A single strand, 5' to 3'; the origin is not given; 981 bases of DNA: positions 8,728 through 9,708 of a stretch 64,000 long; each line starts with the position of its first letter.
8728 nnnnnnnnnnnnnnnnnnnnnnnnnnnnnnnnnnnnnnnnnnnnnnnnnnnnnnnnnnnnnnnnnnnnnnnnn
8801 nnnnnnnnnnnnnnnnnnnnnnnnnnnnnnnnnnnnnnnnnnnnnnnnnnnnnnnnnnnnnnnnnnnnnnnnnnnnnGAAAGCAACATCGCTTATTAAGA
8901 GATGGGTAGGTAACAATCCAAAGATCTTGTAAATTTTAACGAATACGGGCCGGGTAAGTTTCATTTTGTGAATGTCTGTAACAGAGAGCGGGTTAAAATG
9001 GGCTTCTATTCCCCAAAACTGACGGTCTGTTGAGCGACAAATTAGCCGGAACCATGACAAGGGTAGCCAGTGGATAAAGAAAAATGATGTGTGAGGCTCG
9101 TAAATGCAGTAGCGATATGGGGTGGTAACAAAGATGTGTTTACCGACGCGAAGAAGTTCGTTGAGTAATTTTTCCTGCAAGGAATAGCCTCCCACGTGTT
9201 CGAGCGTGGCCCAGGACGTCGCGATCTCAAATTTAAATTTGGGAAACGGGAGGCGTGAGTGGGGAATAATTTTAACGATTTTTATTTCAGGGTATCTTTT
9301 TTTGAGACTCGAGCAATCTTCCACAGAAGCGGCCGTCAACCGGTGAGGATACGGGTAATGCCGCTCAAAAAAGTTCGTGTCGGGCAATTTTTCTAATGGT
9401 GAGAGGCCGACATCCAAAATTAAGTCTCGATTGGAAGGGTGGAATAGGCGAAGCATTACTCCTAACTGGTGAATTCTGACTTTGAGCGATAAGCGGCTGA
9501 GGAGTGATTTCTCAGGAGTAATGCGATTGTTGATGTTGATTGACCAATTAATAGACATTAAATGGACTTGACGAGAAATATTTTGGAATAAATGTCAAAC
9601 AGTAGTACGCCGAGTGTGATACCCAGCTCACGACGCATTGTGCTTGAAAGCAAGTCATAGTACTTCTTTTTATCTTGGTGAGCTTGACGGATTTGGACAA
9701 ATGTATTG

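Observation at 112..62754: ~60-kb near-unidirectional glycan-assembly super-locus with pervasive start/stop overlaps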

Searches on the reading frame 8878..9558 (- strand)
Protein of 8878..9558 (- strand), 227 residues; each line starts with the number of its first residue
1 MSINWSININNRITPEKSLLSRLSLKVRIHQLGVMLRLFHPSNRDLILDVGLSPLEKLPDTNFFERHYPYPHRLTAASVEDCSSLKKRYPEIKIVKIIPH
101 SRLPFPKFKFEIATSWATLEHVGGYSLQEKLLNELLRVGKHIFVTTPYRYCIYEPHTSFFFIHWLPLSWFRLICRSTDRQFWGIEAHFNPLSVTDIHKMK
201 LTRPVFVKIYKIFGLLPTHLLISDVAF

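Call 4: search_protein_families(library=pfam, proteins=[window:8878-9558:-])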
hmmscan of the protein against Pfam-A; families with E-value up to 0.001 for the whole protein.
window:8878-9558:- (227 aa): 0 families

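Call 26: search_protein_families(library=ncbifam, max_evalue=0.01, proteins=[window:8878-9558:-])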
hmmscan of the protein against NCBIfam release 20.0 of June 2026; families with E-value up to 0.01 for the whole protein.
window:8878-9558:- (227 aa): 0 families

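Call 91: search_protein_families(library=pfam, max_evalue=1, proteins=[window:8878-9558:-])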
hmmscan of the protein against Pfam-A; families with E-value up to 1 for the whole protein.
window:8878-9558:- (227 aa): 1 family
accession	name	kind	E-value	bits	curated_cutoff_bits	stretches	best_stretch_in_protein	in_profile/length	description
PF08241.18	Methyltransf_11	-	0.057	14.5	21.2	1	86-140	38-88/95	Methyltransferase domain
